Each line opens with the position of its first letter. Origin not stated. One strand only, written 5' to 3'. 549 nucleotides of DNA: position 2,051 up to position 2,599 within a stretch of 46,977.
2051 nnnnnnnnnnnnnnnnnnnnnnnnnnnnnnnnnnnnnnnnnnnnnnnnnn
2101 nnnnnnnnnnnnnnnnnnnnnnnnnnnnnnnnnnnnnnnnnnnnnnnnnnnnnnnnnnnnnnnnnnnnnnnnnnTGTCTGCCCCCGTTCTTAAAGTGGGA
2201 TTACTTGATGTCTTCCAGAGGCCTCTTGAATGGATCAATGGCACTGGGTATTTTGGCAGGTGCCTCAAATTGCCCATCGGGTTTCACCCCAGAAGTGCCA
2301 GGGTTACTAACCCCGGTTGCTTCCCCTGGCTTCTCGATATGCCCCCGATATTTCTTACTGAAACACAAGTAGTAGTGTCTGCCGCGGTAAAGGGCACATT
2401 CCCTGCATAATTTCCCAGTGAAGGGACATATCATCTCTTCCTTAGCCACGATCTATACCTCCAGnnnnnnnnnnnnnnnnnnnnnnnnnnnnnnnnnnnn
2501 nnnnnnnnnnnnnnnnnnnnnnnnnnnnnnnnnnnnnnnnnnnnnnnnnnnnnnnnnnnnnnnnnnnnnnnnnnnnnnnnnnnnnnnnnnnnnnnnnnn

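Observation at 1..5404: Fur-family-led 9-10 gene operon interleaving a thioredoxin system with CooC/CooT nickel chaperones, a ferredoxin, a methyltransferase and a novel Cys-rich protein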

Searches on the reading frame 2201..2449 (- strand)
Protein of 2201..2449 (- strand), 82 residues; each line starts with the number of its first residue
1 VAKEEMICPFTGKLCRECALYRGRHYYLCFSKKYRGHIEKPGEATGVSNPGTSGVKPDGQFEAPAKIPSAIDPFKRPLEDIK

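Call 3: search_protein_families(library=pfam, proteins=[window:2201-2449:-], max_evalue=0.01)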
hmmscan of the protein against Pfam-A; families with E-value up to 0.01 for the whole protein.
window:2201-2449:- (82 aa): 0 families

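Call 5: search_protein_families(library=ncbifam, proteins=[window:2201-2449:-], max_evalue=0.001)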
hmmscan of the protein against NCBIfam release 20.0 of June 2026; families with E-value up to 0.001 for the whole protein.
window:2201-2449:- (82 aa): 0 families

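Call 7: find_homologous_proteins(query=window:2201-2449:-, max_evalue=0.001)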
Query window:2201-2449:- (82 aa): 226 proteins with E <= 0.001 among 226 candidates; the best 120 are listed.
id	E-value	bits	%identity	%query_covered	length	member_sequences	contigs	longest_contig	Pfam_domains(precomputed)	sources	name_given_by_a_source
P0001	6.9e-45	169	89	100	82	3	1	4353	-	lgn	-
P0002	1.1e-41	158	83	100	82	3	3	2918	-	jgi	jgi:hypothetical protein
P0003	1.4e-41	158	83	100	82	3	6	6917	-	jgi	jgi:hypothetical protein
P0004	3.0e-41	157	84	100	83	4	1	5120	-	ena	-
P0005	4.1e-41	156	84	100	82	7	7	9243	-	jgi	jgi:hypothetical protein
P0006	6.3e-41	156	83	100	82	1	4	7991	-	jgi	jgi:hypothetical protein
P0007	1.2e-40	155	83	100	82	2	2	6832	-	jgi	-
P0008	1.6e-40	155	82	100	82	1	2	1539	-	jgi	jgi:hypothetical protein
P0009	5.1e-40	153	80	100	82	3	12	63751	-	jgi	-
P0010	9.2e-40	152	80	100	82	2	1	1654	-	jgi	jgi:hypothetical protein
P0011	1.6e-39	151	80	100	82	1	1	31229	-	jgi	jgi:hypothetical protein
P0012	5.2e-39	150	80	100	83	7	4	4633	-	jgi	jgi:hypothetical protein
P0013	7.5e-39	149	78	100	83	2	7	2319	-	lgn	-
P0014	1.1e-38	149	79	100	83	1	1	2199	-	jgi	jgi:hypothetical protein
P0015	1.1e-37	146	76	100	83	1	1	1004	-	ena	-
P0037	3.0e-34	135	70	99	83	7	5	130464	-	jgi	jgi:hypothetical protein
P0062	3.8e-32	128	71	100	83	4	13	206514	-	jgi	-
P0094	8.3e-28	114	65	99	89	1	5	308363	-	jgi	jgi:hypothetical protein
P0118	3.5e-22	96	60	90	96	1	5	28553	-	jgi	jgi:hypothetical protein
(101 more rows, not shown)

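Call 9: find_encoding_contigs(protein=P0094, flank=8000, max_places=3)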
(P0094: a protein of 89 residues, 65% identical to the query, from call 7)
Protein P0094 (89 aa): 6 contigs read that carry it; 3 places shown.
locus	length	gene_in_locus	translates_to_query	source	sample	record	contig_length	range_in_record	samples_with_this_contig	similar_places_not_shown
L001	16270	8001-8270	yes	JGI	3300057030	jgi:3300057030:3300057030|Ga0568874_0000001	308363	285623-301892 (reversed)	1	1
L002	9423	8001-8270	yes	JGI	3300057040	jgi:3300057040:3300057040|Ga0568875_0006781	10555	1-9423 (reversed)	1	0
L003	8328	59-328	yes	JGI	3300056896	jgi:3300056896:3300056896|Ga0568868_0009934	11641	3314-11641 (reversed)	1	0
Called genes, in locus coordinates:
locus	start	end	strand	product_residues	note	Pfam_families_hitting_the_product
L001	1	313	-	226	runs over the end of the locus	PF02607:B12-binding_2, PF02310:B12-binding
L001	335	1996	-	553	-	PF02129:Peptidase_S15, PF08530:PepX_C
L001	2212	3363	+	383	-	PF06050:HGD-D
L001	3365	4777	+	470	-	PF06050:HGD-D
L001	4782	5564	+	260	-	PF01869:BcrAD_BadFG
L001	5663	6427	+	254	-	PF13938:DUF4213, PF04016:DUF364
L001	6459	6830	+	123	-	-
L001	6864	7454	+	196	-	PF07040:DUF1326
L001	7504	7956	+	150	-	PF01592:NifU_N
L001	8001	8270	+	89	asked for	-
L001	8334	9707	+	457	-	PF01565:FAD_binding_4, PF02913:FAD-oxidase_C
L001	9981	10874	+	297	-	PF02754:CCG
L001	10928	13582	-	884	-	PF00111:Fer2 (weak), PF01799:Fer2_2, PF01315:Ald_Xan_dh_C, PF02738:MoCoBD_1, PF20256:MoCoBD_2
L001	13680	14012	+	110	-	-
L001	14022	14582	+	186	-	PF03358:FMN_red, PF02525:Flavodoxin_2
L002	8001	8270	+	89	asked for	-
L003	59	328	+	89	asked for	-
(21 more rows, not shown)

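Call 10: find_encoding_contigs(protein=P0118, flank=8000, max_places=3)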
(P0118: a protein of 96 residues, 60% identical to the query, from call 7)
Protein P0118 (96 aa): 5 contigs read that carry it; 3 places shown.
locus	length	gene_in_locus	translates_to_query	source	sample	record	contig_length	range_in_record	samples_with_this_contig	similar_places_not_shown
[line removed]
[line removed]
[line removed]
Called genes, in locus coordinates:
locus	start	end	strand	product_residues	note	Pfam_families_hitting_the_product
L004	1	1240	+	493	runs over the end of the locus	PF01565:FAD_binding_4, PF02913:FAD-oxidase_C (weak)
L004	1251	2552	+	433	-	PF13183:Fer4_8, PF02754:CCG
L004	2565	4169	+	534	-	PF01565:FAD_binding_4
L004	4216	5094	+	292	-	PF00941:FAD_binding_5, PF03450:CO_deh_flav_C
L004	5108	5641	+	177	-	PF00111:Fer2, PF01799:Fer2_2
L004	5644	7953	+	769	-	PF01315:Ald_Xan_dh_C, PF02738:MoCoBD_1, PF20256:MoCoBD_2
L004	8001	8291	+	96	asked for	-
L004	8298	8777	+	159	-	PF06240:COXG, PF10604:Polyketide_cyc2, PF03364:Polyketide_cyc (weak)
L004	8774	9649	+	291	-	PF00941:FAD_binding_5, PF03450:CO_deh_flav_C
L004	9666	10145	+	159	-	PF00111:Fer2, PF01799:Fer2_2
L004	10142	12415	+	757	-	PF01315:Ald_Xan_dh_C, PF02738:MoCoBD_1, PF20256:MoCoBD_2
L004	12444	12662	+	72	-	PF19126:DUF5810 (faint)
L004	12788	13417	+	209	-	PF09719:C_GCAxxG_C_C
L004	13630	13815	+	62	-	?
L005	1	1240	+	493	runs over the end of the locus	PF01565:FAD_binding_4, PF02913:FAD-oxidase_C (weak)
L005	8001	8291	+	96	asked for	-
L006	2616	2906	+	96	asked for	-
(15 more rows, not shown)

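Call 11: find_encoding_contigs(protein=P0062, flank=8000, max_places=2)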
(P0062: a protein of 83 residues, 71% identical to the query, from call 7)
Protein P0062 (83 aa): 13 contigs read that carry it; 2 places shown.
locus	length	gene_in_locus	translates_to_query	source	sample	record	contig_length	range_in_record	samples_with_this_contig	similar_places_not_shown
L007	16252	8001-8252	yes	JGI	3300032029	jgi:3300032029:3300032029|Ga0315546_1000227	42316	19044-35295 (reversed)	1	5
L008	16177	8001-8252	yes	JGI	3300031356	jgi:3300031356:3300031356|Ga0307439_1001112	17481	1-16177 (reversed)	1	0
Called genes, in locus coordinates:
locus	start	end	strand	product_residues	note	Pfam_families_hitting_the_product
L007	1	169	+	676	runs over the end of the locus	PF04879:Molybdop_Fe4S4, PF00384:Molybdopterin, PF01568:Molydop_binding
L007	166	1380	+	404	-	PF04422:FrhB_FdhB_N, PF04432:FrhB_FdhB_C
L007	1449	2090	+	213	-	PF23023:Anti-Pycsar_Apyc1, PF00753:Lactamase_B, PF12706:Lactamase_B_2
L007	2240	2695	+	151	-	PF02001:DUF134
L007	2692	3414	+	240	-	PF13938:DUF4213, PF04016:DUF364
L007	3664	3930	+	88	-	PF17253:DUF5320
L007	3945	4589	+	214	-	-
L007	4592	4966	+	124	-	-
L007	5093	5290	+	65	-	-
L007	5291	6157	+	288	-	PF01656:CbiA, PF10609:ParA, PF13614:AAA_31 (faint), PF00037:Fer4 (weak), PF12837:Fer4_6 (weak), PF13237:Fer4_10 (weak), PF14697:Fer4_21, PF00037:Fer4 (weak), +3 more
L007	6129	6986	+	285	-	PF01656:CbiA, PF10609:ParA (faint), PF13614:AAA_31 (faint), PF12838:Fer4_7 (faint), PF13484:Fer4_16 (faint), PF00037:Fer4 (weak), PF12797:Fer4_2 (faint), PF14697:Fer4_21, +3 more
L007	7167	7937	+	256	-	PF04055:Radical_SAM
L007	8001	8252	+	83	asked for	-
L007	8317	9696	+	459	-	PF01565:FAD_binding_4, PF02913:FAD-oxidase_C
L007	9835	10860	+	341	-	PF02754:CCG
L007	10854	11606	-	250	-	PF02634:FdhD-NarQ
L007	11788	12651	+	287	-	PF07848:PaaX, PF20803:PaaX_M, PF08223:PaaX_C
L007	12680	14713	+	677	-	PF02730:AFOR_N, PF01314:AFOR_C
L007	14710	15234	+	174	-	PF13237:Fer4_10 (faint)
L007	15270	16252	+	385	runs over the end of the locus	PF13183:Fer4_8, PF13237:Fer4_10, PF12838:Fer4_7 (weak), PF13187:Fer4_9, PF13534:Fer4_17 (weak), PF02754:CCG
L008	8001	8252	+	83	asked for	-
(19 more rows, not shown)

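Call 12: find_encoding_contigs(protein=P0037, flank=8000, max_places=2)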
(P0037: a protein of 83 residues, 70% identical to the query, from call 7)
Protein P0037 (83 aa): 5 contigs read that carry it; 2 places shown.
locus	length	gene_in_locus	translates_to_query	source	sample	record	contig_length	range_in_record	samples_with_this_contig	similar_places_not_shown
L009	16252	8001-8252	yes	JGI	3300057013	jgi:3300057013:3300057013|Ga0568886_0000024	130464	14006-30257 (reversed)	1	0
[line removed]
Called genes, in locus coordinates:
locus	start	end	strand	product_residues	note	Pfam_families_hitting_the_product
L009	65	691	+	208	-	PF09335:VTT_dom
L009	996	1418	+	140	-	PF09394:Inhibitor_I42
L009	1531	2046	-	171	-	PF12797:Fer4_2 (faint), PF00037:Fer4 (faint), PF14697:Fer4_21 (faint), PF13237:Fer4_10 (weak), PF13247:Fer4_11, PF12838:Fer4_7, PF13187:Fer4_9, PF12837:Fer4_6 (weak)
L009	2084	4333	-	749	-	PF04879:Molybdop_Fe4S4, PF00384:Molybdopterin, PF01568:Molydop_binding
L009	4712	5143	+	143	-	PF01475:FUR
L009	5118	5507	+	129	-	PF00085:Thioredoxin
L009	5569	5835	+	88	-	PF00037:Fer4 (weak), PF12838:Fer4_7 (weak)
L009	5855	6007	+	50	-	-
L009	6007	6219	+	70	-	PF00037:Fer4 (weak)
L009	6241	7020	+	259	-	PF01656:CbiA, PF10609:ParA (weak)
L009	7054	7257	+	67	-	PF10133:CooT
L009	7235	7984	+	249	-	PF13649:Methyltransf_25 (faint), PF13489:Methyltransf_23, PF08241:Methyltransf_11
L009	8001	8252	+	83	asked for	-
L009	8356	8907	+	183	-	PF00085:Thioredoxin, PF13098:Thioredoxin_2 (weak), PF26551:DUF8180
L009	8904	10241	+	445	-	PF01266:DAO (faint), PF07992:Pyr_redox_2, PF13738:Pyr_redox_3, PF00070:Pyr_redox, PF02852:Pyr_redox_dim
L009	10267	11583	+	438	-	PF01266:DAO (faint), PF03486:HI0933_like (faint), PF07992:Pyr_redox_2, PF13454:NAD_binding_9 (faint), PF13738:Pyr_redox_3, PF00070:Pyr_redox, PF02852:Pyr_redox_dim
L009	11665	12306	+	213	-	PF07796:DUF1638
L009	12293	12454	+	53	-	-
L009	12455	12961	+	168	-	PF14512:TM1586_NiRdase (faint), PF00881:Nitroreductase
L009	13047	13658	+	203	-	PF27374:AF_2141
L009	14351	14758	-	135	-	PF03479:PCC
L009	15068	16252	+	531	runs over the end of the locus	PF00501:AMP-binding, PF13193:AMP-binding_C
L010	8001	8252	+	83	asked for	-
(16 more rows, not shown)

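Call 13: find_encoding_contigs(protein=P0009, flank=8000, max_places=2)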
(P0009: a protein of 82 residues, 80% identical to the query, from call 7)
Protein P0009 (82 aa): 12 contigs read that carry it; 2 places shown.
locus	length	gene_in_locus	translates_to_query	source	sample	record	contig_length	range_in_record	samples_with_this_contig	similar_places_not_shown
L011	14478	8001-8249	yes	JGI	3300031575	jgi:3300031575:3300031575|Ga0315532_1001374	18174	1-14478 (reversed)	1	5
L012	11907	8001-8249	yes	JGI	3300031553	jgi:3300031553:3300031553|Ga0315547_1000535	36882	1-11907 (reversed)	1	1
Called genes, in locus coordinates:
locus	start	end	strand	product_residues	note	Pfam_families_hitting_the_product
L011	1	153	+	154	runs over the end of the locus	PF02001:DUF134, PF07638:Sigma70_ECF (weak), PF08281:Sigma70_r4_2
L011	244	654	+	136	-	-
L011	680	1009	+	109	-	PF17253:DUF5320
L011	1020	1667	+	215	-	-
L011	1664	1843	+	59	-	-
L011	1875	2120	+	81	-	PF10609:ParA, PF01656:CbiA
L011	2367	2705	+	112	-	PF02579:Nitro_FeMo-Co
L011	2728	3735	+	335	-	PF01883:FeS_assembly_P (faint), PF01656:CbiA, PF10609:ParA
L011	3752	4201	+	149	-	PF01592:NifU_N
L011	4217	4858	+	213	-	PF03205:MobB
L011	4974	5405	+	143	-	PF01475:FUR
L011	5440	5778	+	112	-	PF00085:Thioredoxin, PF13098:Thioredoxin_2 (weak)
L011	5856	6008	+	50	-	-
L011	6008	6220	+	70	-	PF12837:Fer4_6 (weak), PF00037:Fer4 (weak)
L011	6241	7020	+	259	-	PF01656:CbiA, PF10609:ParA (faint)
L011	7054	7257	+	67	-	PF10133:CooT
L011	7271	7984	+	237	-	PF13489:Methyltransf_23, PF08241:Methyltransf_11, PF08242:Methyltransf_12 (faint), PF13649:Methyltransf_25 (weak)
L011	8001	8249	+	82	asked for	-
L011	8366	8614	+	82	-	PF00462:Glutaredoxin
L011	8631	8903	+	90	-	PF00166:Cpn10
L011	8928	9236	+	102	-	PF01883:FeS_assembly_P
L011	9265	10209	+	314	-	PF01266:DAO (faint), PF01494:FAD_binding_3 (faint), PF01946:Thi4 (faint), PF03486:HI0933_like (faint), PF07992:Pyr_redox_2, PF12831:FAD_oxidored (weak), PF13738:Pyr_redox_3, PF00070:Pyr_redox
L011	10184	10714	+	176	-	PF01209:Ubie_methyltran, PF13489:Methyltransf_23 (weak), PF13847:Methyltransf_31, PF13649:Methyltransf_25, PF08241:Methyltransf_11, PF08242:Methyltransf_12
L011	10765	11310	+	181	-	PF00085:Thioredoxin, PF26551:DUF8180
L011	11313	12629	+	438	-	PF07992:Pyr_redox_2, PF13738:Pyr_redox_3, PF00070:Pyr_redox, PF02852:Pyr_redox_dim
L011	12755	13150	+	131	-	PF02579:Nitro_FeMo-Co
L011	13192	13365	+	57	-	-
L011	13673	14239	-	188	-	PF00156:Pribosyltran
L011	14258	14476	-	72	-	?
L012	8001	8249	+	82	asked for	-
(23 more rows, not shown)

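Call 25: find_related_loci(query=A1, collection=genome_contigs, flank=10000)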
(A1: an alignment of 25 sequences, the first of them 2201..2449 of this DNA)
Query A1 (82 aa) in genome_contigs; peptide patterns used: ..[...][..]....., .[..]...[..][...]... (x = any residue, [..] = any of these).
158 stretches matched a pattern; 138 encode a relative of the query (tblastn E <= 1e-3); the best 80 are kept; 80 distinct loci.
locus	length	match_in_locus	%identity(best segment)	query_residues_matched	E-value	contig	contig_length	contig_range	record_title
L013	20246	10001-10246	77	1-82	2e-41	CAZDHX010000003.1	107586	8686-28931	MAG TPA_asm: uncultured Dehalococcoidales bacterium isolate binchicken_co294_154 genome assembly, contig: NODE_335_lengt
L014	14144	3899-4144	72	1-82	6e-36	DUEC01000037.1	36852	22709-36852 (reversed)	MAG TPA_asm: Dehalococcoidia bacterium isolate A328 Contig37, whole genome shotgun sequence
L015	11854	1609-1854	71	1-82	5e-36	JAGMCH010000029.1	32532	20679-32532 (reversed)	MAG: Dehalococcoidales bacterium isolate RS_16_7 ZL425.bin.7.fa_29, whole genome shotgun sequence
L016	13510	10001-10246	66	1-82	1e-33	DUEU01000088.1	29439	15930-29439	MAG TPA_asm: Dehalococcoidia bacterium isolate W111 Contig88, whole genome shotgun sequence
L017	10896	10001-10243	67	1-81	2e-33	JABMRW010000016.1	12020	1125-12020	MAG: Deltaproteobacteria bacterium isolate bin.571 k141_946910, whole genome shotgun sequence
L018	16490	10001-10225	60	1-82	8e-30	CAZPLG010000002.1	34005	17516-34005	MAG TPA_asm: uncultured Dehalococcoidales bacterium isolate SRP214966_co4_361 genome assembly, contig: NODE_850_length_3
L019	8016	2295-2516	59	1-81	6e-29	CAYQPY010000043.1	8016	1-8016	MAG TPA_asm: uncultured Dehalococcoidales bacterium isolate binchicken_co116_408 genome assembly, contig: NODE_10572_len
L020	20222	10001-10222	59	1-81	6e-29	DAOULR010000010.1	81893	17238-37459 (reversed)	MAG TPA_asm: Dehalococcoidales bacterium isolate W31_48 k127_24571, whole genome shotgun sequence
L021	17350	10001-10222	58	1-81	8e-29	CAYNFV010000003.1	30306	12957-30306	MAG TPA_asm: uncultured Dehalococcoidales bacterium isolate binchicken_co89_434 genome assembly, contig: NODE_2248_lengt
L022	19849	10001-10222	57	1-81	1e-28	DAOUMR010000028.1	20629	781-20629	MAG TPA_asm: Dehalococcoidales bacterium isolate W73_240 k137_845553, whole genome shotgun sequence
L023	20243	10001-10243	60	1-80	1e-28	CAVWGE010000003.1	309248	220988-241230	MAG: uncultured Chloroflexia bacterium isolate MFD04408.bin.1.9 genome assembly, contig: contig_22802, whole genome shot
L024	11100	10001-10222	56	1-81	4e-28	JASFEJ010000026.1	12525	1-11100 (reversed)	MAG: Dehalococcoidia bacterium isolate D0606M12metaG_Bin_210 D0606M12metaG_FD_scaffold_1281_c1, whole genome shotgun seq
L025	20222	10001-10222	59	1-81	1e-27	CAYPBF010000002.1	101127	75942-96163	MAG TPA_asm: uncultured Dehalococcoidales bacterium isolate binchicken_co294_60 genome assembly, contig: NODE_377_length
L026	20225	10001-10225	61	1-74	2e-27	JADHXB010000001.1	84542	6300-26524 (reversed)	MAG: Dehalococcoidia bacterium isolate BS750m-G42 BS-750m-C113, whole genome shotgun sequence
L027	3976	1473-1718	54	1-82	4e-27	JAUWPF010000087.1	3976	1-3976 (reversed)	MAG: Chloroflexota bacterium isolate CSMAG_2469 CSMAG_2469_k141_588165_length_3976_cov_13.4827, whole genome shotgun seq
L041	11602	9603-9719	72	1-39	6e-20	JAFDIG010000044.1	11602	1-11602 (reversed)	MAG: Deltaproteobacteria bacterium isolate Meg22_1214_Bin_77 Meg22_1214_Bin_77_scaffold_20747, whole genome shotgun sequ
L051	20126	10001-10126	71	1-42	9e-19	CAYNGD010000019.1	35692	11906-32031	MAG TPA_asm: uncultured Dehalococcoidales bacterium isolate binchicken_co178_75 genome assembly, contig: NODE_1804_lengt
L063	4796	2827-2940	71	1-38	3e-17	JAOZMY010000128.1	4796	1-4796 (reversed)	MAG: bacterium isolate GMC4_bin_23 GMC4_35849_length_4796_cov_9.051466, whole genome shotgun sequence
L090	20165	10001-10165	47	1-68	8e-14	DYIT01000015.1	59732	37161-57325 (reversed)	MAG TPA_asm: Candidatus Kuenenia stuttgartiensis isolate FI88_62_9 Afr_mines_FI88_223_length_59732_cov_3_996632, whole g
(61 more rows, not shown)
